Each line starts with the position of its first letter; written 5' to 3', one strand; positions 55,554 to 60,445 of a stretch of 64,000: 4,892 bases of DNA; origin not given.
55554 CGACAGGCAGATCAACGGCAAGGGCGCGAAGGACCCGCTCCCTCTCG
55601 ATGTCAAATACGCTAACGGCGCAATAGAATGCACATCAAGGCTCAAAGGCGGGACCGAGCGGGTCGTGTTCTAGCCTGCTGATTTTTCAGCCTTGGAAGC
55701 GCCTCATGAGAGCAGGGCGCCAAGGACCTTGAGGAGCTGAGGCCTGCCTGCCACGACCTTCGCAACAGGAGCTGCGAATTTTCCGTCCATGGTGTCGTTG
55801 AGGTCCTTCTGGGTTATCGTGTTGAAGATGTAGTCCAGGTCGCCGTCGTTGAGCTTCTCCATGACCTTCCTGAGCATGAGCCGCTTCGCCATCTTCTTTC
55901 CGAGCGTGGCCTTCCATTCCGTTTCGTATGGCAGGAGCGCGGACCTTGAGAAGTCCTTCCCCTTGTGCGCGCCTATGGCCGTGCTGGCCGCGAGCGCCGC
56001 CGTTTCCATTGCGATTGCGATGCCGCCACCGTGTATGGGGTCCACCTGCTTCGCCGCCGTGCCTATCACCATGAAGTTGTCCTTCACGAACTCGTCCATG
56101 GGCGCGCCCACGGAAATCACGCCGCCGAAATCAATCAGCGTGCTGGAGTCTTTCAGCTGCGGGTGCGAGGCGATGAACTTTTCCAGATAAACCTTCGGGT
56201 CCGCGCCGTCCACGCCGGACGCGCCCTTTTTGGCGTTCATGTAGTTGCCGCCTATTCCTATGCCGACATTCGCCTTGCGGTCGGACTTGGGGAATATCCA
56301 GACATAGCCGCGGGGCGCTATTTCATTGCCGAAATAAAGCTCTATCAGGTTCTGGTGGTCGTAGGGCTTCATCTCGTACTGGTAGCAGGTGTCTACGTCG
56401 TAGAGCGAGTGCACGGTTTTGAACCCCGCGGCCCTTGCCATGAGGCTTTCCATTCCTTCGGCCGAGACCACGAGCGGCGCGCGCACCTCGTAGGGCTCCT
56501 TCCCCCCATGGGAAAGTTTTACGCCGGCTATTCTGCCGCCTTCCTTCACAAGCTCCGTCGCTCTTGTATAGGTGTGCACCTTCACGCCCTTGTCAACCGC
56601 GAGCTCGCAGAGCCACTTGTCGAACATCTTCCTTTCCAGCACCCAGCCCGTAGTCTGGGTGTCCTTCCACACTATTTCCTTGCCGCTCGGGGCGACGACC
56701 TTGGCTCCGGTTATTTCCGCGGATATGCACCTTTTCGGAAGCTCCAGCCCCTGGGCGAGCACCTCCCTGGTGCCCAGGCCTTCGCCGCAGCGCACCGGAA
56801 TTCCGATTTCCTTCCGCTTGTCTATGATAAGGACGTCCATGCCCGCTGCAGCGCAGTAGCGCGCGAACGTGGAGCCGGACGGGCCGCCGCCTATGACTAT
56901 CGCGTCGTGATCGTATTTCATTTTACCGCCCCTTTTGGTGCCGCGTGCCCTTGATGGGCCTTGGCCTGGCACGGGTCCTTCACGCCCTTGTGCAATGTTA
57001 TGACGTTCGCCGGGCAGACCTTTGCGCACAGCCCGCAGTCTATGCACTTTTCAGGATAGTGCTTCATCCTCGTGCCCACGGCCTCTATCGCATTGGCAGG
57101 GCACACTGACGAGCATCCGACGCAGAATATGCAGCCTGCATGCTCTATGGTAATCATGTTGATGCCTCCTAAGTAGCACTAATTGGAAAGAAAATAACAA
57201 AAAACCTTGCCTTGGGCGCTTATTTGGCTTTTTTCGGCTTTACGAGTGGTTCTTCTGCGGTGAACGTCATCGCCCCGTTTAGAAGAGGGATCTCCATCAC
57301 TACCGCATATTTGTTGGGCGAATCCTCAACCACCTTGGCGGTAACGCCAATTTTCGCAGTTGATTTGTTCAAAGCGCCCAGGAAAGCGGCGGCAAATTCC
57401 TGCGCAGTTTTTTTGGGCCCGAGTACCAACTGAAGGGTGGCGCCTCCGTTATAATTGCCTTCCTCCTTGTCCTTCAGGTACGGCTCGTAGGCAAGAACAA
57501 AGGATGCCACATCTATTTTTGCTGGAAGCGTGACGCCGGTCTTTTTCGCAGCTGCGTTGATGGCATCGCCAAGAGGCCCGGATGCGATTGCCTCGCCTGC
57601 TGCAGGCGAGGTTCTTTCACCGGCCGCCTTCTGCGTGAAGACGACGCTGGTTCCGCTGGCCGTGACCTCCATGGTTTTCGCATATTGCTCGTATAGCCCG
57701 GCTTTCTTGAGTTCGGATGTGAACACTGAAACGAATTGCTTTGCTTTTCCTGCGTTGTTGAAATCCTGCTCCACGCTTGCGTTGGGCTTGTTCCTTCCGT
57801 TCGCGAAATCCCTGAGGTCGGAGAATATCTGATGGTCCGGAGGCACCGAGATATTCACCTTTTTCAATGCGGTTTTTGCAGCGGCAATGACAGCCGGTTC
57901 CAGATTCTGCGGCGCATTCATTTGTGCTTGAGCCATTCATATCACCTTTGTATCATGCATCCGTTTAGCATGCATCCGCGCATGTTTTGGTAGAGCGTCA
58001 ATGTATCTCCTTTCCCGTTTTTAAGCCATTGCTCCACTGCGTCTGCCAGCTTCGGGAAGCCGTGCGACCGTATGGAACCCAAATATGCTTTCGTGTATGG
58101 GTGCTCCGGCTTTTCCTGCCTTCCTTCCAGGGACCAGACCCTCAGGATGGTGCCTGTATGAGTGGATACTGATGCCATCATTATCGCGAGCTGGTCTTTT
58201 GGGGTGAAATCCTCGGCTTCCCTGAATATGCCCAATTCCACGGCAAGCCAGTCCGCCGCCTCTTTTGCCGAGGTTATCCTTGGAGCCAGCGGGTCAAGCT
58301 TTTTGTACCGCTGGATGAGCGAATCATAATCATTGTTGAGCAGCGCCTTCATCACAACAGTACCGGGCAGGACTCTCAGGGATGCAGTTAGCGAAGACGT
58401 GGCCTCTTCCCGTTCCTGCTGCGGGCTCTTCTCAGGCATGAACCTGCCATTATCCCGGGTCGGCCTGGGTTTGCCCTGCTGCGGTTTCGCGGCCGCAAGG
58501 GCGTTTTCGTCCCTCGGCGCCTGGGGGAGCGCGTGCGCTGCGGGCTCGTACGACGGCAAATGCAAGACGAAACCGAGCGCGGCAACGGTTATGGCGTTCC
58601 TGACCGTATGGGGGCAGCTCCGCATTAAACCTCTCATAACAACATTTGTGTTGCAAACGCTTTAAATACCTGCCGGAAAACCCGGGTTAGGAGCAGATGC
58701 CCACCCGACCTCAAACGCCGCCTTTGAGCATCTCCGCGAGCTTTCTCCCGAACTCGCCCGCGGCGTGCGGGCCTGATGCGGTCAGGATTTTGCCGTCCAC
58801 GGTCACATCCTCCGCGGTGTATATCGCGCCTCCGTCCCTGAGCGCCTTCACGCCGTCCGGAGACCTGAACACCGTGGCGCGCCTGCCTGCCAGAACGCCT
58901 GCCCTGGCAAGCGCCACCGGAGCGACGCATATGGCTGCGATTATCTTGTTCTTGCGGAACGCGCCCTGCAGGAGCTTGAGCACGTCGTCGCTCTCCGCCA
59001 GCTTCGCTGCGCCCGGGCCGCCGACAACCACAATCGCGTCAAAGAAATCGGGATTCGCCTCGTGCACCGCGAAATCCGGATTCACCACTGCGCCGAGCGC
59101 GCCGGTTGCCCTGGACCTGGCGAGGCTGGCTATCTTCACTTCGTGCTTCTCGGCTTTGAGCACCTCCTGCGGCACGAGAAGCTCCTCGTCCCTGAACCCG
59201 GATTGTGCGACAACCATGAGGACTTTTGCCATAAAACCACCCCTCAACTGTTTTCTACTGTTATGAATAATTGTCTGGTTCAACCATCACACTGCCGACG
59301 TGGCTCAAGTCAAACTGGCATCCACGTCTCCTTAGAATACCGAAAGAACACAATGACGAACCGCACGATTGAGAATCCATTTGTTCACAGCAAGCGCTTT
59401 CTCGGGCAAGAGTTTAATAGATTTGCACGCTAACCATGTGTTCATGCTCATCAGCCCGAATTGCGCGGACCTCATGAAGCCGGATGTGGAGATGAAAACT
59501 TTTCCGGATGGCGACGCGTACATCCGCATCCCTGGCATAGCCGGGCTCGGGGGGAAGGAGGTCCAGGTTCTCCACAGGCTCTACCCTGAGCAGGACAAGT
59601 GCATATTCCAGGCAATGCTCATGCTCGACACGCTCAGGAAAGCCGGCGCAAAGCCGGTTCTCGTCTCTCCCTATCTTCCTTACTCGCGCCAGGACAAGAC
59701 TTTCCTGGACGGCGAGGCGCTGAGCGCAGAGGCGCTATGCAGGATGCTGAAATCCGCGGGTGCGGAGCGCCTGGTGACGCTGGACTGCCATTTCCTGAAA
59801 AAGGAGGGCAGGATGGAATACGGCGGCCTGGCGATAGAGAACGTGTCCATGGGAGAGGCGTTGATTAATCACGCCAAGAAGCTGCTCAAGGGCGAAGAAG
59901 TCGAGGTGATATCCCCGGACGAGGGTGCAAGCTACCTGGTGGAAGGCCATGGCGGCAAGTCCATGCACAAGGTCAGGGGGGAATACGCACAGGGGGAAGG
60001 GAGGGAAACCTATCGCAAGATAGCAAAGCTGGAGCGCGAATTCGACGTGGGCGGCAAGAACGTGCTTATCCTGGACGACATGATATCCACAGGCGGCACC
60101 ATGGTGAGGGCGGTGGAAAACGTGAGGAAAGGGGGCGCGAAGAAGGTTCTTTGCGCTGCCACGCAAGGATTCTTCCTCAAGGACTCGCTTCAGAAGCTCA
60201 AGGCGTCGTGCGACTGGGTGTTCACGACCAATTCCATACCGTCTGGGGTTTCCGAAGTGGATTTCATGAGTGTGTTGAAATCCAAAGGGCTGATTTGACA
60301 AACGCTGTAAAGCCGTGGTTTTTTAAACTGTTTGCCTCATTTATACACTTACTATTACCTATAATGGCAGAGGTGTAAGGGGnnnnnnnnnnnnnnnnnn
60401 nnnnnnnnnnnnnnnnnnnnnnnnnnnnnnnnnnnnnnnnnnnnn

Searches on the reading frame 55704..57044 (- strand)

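Call 27: search_protein_families(library=pfam, proteins=[window:55704-57044:-], max_evalue=0.01)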
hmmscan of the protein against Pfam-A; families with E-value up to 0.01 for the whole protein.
window:55704-57044:- (446 aa): 12 families
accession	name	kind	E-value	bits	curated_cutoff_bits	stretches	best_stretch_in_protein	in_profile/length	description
PF22578.2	GGR_cat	-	1e-20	73.8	27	1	216-306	1-83/88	Geranylgeranyl reductase catalytic domain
PF01266.30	DAO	-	6e-17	62.6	27.9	2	132-331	143-324/353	FAD dependent oxidoreductase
PF01494.25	FAD_binding_3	-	1.3e-13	51.3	22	1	47-211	3-171/349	FAD binding domain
PF12831.13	FAD_oxidored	-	1.4e-10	41.5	27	1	47-205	1-153/416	FAD dependent oxidoreductase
PF04820.20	Trp_halogenase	-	3.3e-09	36.6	21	1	125-348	144-346/458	Tryptophan halogenase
PF13450.12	NAD_binding_8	-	1.7e-07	31.9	21.9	1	50-82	1-33/68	NAD(P)-binding Rossmann-like domain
PF07992.20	Pyr_redox_2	-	6.7e-07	29.5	26.1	1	47-78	2-33/291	Pyridine nucleotide-disulphide oxidoreductase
PF00890.30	FAD_binding_2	-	1.1e-06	28.5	20.4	1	47-84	1-38/414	FAD binding domain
PF05834.18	Lycopene_cycl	-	1.3e-06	28.2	23.4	1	47-212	1-156/380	Lycopene cyclase protein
PF03486.20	HI0933_like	-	5.5e-05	23.2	50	1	47-83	2-38/244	HI0933-like protein Rossmann domain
PF01946.23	Thi4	-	8.8e-05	22.3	26.2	1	45-201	17-171/235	Thi4 family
PF00070.33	Pyr_redox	-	0.00013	22.8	22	0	48-81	2-35/82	Pyridine nucleotide-disulphide oxidoreductase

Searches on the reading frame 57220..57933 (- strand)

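Call 27: search_protein_families(library=pfam, proteins=[window:57220-57933:-], max_evalue=0.01)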
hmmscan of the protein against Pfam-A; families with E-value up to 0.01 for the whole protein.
window:57220-57933:- (237 aa): 1 family
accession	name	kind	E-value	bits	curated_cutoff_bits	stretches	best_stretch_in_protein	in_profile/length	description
PF07196.18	Flagellin_IN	-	0.0072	16.9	22.7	0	123-135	28-40/55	Flagellin hook IN motif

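Call 69: search_protein_families(library=ncbifam, proteins=[window:57220-57933:-], max_evalue=0.01)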
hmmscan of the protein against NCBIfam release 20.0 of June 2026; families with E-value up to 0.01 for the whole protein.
window:57220-57933:- (237 aa): 0 families

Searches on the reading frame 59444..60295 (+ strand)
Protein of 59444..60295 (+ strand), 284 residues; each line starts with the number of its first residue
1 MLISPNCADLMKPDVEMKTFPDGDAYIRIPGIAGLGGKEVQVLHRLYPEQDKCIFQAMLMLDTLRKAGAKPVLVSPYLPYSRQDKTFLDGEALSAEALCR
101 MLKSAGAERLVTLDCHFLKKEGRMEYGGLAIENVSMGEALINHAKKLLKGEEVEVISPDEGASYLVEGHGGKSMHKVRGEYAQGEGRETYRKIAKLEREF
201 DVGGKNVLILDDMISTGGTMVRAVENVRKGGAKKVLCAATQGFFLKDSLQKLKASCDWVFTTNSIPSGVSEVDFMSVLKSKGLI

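Call 19: list_cluster_members(proteins=[P0001, P0002, window:60383-61792:+, window:59444-60295:+, window:21475-24216:-, window:16035-19130:+])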
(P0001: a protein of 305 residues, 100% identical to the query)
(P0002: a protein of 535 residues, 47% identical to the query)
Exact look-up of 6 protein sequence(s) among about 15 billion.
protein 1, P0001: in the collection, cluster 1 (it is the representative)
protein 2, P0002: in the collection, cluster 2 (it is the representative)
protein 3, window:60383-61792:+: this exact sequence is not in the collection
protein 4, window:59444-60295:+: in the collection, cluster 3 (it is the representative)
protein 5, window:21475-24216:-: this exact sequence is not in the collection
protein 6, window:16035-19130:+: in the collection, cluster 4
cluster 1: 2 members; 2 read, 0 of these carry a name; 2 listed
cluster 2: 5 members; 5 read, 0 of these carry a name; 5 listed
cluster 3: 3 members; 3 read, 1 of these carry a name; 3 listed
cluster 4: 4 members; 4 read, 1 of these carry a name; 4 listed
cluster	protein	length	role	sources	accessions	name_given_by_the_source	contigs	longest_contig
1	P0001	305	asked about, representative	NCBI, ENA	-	-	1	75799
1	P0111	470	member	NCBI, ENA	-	-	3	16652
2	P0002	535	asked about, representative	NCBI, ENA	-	-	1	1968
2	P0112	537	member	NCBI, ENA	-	-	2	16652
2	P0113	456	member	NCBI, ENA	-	-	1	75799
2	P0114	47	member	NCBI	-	-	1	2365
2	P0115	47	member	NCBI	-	-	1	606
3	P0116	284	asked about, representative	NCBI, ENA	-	-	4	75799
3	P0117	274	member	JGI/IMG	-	ribose-phosphate pyrophosphokinase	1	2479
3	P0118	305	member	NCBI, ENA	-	-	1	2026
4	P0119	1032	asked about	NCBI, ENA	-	-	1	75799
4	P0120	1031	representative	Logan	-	-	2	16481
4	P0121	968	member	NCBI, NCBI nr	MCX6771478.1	MAG: N-6 DNA methylase [Candidatus Micrarchaeota archaeon] | N-6 DNA methylase [Candidatus Micrarchaeota archaeon]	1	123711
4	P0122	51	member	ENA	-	-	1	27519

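Call 31: find_related_loci(query=window:59444-60295:+, collection=genome_contigs, flank=10000)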
Query window:59444-60295:+ (284 aa) in genome_contigs; peptide patterns used: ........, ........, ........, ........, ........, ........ (x = any residue, [..] = any of these).
129 stretches matched a pattern; 80 encode a relative of the query (tblastn E <= 1e-3); 80 distinct loci.
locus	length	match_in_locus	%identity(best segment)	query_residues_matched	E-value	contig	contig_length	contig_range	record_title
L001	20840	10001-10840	86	1-284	2e-163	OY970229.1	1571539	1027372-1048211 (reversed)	MAG: uncultured Candidatus Micrarchaeota archaeon isolate MFD01476.bin.c.6 genome assembly, chromosome: 1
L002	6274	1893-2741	71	1-284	8e-139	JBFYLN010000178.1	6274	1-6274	MAG: Candidatus Micrarchaeota archaeon isolate PPR_0037 k121_7767479, whole genome shotgun sequence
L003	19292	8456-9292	65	2-282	3e-124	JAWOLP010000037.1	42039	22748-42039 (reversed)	MAG: Candidatus Micrarchaeia archaeon isolate bin_281 c_000031738520, whole genome shotgun sequence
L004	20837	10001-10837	62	2-281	2e-123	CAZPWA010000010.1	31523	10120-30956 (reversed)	MAG TPA_asm: Candidatus Micrarchaeota archaeon isolate SRP135725_co1_582 genome assembly, contig: NODE_1571_length_31523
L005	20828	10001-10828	66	2-279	2e-122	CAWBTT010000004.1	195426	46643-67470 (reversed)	MAG: uncultured Candidatus Micrarchaeota archaeon isolate MFD03804.bin.2.25 genome assembly, contig: contig_42611, whole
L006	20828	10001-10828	65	2-279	4e-121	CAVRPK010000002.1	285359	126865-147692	MAG: uncultured Candidatus Micrarchaeota archaeon isolate MFD03804.bin.2.26 genome assembly, contig: contig_63928, whole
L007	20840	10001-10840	62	2-281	1e-120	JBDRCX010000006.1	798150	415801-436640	MAG: Candidatus Micrarchaeota archaeon isolate MEGAHIT-group-1.22 k141_4153033, whole genome shotgun sequence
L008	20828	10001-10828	64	2-279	2e-119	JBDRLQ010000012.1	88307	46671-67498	MAG: Candidatus Micrarchaeota archaeon isolate MEGAHIT-group-1.785 k141_4663643, whole genome shotgun sequence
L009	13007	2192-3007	64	2-275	5e-119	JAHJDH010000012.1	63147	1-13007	MAG: Candidatus Micrarchaeota archaeon isolate Modern_marine.mb.41 Modern_marine.mb.41_k141_742881, whole genome shotgun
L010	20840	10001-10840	61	2-281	3e-118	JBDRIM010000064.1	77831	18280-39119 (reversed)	MAG: Candidatus Micrarchaeota archaeon isolate MEGAHIT-group-1.587 k141_7714154, whole genome shotgun sequence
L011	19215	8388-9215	63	2-279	5e-118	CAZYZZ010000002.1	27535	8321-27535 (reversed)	MAG TPA_asm: Candidatus Micrarchaeota archaeon isolate binchicken_co334_56 genome assembly, contig: NODE_2812_length_275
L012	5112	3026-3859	62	2-279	4e-118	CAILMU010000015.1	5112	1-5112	uncultured Candidatus Micrarchaeota archaeon isolate AlinenSediments_bin-0775 genome assembly, contig: bin-0775:015/246,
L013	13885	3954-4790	61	2-280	5e-117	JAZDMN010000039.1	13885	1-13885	MAG: Candidatus Micrarchaeota archaeon isolate MEGAHIT-group-0.655 k141_5728387, whole genome shotgun sequence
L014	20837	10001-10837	62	1-280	7e-117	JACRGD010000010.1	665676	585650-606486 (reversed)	MAG: Candidatus Micrarchaeota archaeon isolate NC_groundwater_1742_Pr3_B-0.1um_42_76 SR-2_scaffold_141_3413102, whole ge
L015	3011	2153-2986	60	2-281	2e-120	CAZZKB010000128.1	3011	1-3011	MAG TPA_asm: Candidatus Micrarchaeota archaeon isolate SRP135725_co3_81 genome assembly, contig: NODE_58850_length_3011_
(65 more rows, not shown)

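Call 35: find_homologous_proteins(query=L001:10929-13091:+, max_evalue=1e-10)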
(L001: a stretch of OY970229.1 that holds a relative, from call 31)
Query L001:10929-13091:+ (721 aa): 25 proteins with E <= 1e-10 among 8000 candidates.
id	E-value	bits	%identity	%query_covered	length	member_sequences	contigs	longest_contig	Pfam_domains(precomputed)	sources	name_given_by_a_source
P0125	0.0e+0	1590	100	100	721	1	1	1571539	PF00498.32,PF16697.11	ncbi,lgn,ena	-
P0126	3.7e-16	77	45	13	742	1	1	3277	PF00498.32,PF16697.11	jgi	jgi:hypothetical protein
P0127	1.8e-15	75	52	12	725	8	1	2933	PF00498.32,PF16697.11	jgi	-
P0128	2.7e-15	74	43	12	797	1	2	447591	PF00498.32,PF16697.11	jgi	jgi:hypothetical protein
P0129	3.5e-15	74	49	11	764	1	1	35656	PF00498.32,PF16697.11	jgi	jgi:hypothetical protein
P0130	5.1e-15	73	57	10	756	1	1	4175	PF00498.32,PF16697.11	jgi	jgi:TonB family protein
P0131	5.7e-15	73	47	14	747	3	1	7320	PF03544.20,PF00498.32,PF16697.11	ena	-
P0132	1.9e-14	71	45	12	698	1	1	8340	PF00498.32,PF16697.11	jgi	jgi:hypothetical protein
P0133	6.2e-14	70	43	10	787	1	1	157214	PF00498.32,PF16697.11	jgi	-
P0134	1.1e-13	69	46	12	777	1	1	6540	PF00498.32,PF16697.11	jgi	jgi:hypothetical protein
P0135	1.1e-13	69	40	13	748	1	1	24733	PF00498.32,PF16697.11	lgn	-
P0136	1.4e-13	68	43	10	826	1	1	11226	PF00498.32,PF16697.11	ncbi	-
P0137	1.8e-13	68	48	10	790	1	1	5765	PF00498.32,PF16697.11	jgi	jgi:hypothetical protein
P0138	2.3e-13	68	51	11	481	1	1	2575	PF00498.32,PF16697.11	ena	-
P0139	4.0e-13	67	39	13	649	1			PF00498.32,PF16697.11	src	-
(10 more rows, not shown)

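Call 41: search_protein_families(library=pfam, proteins=[L001:13108-14553:+, L001:14598-15545:+], max_evalue=10)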
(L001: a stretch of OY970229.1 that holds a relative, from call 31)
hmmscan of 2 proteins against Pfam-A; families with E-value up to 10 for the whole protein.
L001:13108-14553:+ (482 aa): 3 families
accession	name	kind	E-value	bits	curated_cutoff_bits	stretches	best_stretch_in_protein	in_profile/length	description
PF00498.31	FHA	-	1.4e-28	99.5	20.7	2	281-343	2-67/67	FHA domain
PF16697.10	Yop-YscD_cpl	-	3e-17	63.1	33.2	2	275-350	14-91/94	Inner membrane component of T3SS, cytoplasmic domain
PF18221.6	MU2_FHA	-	0.085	13.3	29.2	0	278-339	15-76/94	Mutator 2 Fork head associated domain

L001:14598-15545:+ (316 aa): 0 families

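Call 69: search_protein_families(library=ncbifam, proteins=[L001:10929-13091:+, L001:13108-14553:+, L001:14598-15545:+], max_evalue=0.01)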
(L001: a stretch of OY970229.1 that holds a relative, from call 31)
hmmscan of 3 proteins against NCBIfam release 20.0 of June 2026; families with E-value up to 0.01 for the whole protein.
L001:10929-13091:+ (721 aa): 5 families
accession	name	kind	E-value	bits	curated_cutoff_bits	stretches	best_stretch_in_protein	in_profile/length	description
NF033760.1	gliding_GltG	equivalog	5.6e-33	114.4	650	2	124-264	26-172/650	adventurous gliding motility protein GltG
NF041660.2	oxygluDhInhib_OdhI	equivalog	7.6e-20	71.1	200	2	125-191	59-125/130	oxoglutarate dehydrogenase inhibitor Odhl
NF049868.1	FhaB_Rv0019c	equivalog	2.6e-16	60.1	125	2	302-377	88-156/158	FHA domain-containing protein FhaB/FipA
TIGR03354.1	VI_FHA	hypoth_equivalog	8.2e-15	55.5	120.25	2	290-445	15-165/420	type VI secretion system-associated FHA domain protein TagH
NF052573.1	HisKinEspAMyxo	equivalog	6.9e-12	44.2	1400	2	126-189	50-114/755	serine histidine kinase EspA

L001:13108-14553:+ (482 aa): 6 families
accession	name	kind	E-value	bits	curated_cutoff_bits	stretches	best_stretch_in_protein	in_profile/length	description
NF033760.1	gliding_GltG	equivalog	3.3e-38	131.7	650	2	275-437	21-190/650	adventurous gliding motility protein GltG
NF041660.2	oxygluDhInhib_OdhI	equivalog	2.9e-23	82.2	200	2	273-347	51-125/130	oxoglutarate dehydrogenase inhibitor Odhl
NF049868.1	FhaB_Rv0019c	equivalog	3.5e-17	62.9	125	2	275-346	83-155/158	FHA domain-containing protein FhaB/FipA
TIGR03354.1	VI_FHA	hypoth_equivalog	5.5e-15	56.1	120.25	2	280-436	26-189/420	type VI secretion system-associated FHA domain protein TagH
NF052573.1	HisKinEspAMyxo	equivalog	9.6e-15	53.6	1400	2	288-347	56-116/755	serine histidine kinase EspA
NF052403.1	ESX1TransRegEspM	equivalog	8.9e-10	38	550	1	276-343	27-93/367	ESX-1 type VII secretion system transcriptional regulator EspM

L001:14598-15545:+ (316 aa): 2 families
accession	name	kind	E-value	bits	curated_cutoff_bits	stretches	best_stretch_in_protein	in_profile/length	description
TIGR04289.1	heavy_Cys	domain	1.2e-12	48.2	50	1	259-311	2-52/52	eight-cysteine-cluster domain-containing protein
TIGR04292.1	heavy_Cys_CGP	equivalog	1.6e-07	30.6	200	1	258-314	125-181/381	CGP-CTERM-anchored Cys-rich protein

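Call 70: search_protein_families(library=padloc, proteins=[L001:10929-13091:+, L001:13108-14553:+, L001:14598-15545:+], max_evalue=0.01)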
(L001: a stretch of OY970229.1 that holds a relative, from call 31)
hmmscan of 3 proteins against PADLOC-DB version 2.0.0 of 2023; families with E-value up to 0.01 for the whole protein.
L001:10929-13091:+ (721 aa): 0 families

L001:13108-14553:+ (482 aa): 0 families

L001:14598-15545:+ (316 aa): 0 families
